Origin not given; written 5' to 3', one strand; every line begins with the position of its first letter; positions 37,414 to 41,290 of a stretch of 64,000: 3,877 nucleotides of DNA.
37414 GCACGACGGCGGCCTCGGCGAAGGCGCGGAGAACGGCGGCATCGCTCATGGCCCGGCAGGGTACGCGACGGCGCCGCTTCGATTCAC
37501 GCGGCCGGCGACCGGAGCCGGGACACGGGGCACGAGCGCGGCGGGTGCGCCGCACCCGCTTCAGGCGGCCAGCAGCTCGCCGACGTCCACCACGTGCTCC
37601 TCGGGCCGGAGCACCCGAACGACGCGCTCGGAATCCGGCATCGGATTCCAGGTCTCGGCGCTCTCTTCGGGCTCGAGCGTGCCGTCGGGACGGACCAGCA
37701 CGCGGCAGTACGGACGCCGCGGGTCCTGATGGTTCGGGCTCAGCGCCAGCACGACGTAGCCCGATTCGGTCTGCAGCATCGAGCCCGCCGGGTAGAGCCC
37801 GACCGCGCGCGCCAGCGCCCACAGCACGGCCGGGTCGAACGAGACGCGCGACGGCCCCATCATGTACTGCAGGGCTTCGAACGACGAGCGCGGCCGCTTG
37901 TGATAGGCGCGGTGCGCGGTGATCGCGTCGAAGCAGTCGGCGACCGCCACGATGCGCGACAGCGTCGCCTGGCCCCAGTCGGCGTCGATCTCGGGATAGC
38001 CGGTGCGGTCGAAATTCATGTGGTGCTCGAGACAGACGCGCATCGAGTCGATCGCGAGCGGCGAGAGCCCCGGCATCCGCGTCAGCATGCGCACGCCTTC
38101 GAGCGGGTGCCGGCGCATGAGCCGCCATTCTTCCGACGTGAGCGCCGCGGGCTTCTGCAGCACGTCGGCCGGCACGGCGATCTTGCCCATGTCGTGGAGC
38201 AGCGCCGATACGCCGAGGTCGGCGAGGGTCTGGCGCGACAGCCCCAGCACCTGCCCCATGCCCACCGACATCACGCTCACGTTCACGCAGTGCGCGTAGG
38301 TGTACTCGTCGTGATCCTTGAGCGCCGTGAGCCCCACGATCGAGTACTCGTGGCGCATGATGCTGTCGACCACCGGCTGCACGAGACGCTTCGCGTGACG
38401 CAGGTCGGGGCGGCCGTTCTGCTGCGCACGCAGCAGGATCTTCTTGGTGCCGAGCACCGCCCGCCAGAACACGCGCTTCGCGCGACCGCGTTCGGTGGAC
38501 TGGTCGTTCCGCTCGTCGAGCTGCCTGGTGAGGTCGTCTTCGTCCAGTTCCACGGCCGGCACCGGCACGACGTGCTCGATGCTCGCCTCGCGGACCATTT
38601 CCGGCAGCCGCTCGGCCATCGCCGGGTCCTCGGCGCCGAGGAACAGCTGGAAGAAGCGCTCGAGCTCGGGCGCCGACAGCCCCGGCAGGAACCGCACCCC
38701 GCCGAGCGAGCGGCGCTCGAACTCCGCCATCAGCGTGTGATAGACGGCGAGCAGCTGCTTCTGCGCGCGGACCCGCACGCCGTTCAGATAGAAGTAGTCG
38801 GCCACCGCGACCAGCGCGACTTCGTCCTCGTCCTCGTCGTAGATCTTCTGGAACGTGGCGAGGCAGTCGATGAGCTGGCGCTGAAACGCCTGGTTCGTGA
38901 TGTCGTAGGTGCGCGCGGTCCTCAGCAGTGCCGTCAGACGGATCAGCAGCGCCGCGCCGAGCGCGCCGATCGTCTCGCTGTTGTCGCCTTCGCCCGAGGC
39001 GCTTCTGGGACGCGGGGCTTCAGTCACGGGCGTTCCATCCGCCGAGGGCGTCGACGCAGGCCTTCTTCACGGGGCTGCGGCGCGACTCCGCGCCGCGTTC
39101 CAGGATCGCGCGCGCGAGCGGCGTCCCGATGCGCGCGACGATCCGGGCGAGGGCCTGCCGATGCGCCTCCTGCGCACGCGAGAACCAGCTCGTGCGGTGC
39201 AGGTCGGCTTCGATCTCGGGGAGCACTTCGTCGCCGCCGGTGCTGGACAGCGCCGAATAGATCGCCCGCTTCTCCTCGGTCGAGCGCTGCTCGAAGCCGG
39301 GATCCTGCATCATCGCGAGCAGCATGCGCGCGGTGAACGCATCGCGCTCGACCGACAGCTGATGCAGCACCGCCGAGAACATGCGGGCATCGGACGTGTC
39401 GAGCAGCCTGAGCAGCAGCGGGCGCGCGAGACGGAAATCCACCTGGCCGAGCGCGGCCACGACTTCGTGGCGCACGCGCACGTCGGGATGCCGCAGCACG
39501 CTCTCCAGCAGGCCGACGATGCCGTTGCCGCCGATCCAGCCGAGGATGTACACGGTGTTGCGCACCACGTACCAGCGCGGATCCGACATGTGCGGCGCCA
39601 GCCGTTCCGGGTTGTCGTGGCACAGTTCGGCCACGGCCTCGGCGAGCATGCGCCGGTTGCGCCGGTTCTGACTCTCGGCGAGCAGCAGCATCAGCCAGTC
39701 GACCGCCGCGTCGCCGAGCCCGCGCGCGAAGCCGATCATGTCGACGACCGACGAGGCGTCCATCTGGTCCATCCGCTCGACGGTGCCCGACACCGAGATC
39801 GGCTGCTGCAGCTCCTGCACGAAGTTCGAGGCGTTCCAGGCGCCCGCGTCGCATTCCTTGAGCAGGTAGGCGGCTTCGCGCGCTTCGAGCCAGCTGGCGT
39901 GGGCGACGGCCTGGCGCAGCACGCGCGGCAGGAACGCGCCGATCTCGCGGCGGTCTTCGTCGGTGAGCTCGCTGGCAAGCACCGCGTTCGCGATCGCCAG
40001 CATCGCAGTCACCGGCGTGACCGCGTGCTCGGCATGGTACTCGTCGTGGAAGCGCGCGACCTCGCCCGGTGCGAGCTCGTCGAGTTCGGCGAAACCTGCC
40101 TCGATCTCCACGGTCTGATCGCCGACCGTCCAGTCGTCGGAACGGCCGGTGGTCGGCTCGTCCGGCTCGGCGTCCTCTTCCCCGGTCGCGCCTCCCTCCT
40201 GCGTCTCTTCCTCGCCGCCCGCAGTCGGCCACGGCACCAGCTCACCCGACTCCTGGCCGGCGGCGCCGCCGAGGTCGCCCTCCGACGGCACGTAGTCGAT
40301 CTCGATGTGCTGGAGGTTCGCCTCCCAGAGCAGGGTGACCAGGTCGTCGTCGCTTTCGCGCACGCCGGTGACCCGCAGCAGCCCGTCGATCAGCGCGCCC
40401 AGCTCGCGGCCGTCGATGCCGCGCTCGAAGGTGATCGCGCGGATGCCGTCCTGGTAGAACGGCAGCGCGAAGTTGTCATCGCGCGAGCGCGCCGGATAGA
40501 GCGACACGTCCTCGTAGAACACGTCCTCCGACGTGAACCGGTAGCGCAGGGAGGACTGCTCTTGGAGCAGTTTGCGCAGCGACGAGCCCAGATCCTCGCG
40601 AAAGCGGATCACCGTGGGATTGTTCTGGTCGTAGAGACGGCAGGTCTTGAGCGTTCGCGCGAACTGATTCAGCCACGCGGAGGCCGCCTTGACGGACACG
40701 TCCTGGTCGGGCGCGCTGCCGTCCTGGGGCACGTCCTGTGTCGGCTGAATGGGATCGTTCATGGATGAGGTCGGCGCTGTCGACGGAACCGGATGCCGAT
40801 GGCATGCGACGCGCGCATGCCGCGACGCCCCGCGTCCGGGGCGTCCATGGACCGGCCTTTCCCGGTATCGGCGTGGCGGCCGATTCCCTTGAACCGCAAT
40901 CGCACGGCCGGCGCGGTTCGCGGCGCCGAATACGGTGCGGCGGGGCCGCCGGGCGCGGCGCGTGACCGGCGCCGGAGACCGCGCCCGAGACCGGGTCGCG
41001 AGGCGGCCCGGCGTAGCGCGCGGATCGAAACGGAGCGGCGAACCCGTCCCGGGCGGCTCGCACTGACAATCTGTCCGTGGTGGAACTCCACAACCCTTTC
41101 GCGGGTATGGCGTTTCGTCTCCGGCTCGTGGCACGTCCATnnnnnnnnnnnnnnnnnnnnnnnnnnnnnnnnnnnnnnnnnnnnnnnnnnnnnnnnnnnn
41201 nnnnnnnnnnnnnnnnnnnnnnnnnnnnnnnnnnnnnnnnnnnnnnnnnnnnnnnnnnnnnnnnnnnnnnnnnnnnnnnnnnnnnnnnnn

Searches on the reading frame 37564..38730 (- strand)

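Call 76: search_protein_families(library=pfam, proteins=[window:37564-38730:-], max_evalue=0.001)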
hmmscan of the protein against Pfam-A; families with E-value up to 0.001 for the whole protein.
window:37564-38730:- (389 aa): 2 families
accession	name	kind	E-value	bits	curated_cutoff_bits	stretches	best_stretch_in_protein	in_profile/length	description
PF13487.12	HD_5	-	2.1e-22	80.1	27.2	1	137-302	7-170/170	HD domain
PF01966.28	HD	-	6.1e-10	39.8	22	1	144-269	1-115/116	HD domain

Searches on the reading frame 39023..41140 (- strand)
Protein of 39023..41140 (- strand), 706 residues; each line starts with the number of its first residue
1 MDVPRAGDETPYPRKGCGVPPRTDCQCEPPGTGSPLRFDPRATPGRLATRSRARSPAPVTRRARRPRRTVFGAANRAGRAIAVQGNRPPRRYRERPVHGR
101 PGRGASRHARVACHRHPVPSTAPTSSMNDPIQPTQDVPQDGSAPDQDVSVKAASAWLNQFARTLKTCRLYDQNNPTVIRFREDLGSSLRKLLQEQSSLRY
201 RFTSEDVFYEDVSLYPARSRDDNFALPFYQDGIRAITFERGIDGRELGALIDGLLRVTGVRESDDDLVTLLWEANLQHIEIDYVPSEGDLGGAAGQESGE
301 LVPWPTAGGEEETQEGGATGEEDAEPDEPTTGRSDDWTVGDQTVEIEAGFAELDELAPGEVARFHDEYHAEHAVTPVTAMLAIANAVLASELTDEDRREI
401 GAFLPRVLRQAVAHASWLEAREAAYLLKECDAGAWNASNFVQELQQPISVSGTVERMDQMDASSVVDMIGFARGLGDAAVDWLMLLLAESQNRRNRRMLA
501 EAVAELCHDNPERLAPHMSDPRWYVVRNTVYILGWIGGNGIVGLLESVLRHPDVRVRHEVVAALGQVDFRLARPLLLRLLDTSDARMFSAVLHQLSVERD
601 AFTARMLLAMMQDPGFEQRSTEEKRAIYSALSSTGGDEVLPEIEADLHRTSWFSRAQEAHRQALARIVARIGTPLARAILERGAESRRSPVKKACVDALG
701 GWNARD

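Call 76: search_protein_families(library=pfam, proteins=[window:39023-41140:-], max_evalue=0.001)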
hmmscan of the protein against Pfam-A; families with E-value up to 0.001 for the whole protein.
window:39023-41140:- (706 aa): 1 family
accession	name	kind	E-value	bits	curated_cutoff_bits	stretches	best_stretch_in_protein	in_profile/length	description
PF13646.12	HEAT_2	-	5.5e-13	49.4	27.7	1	544-614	4-74/88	HEAT repeats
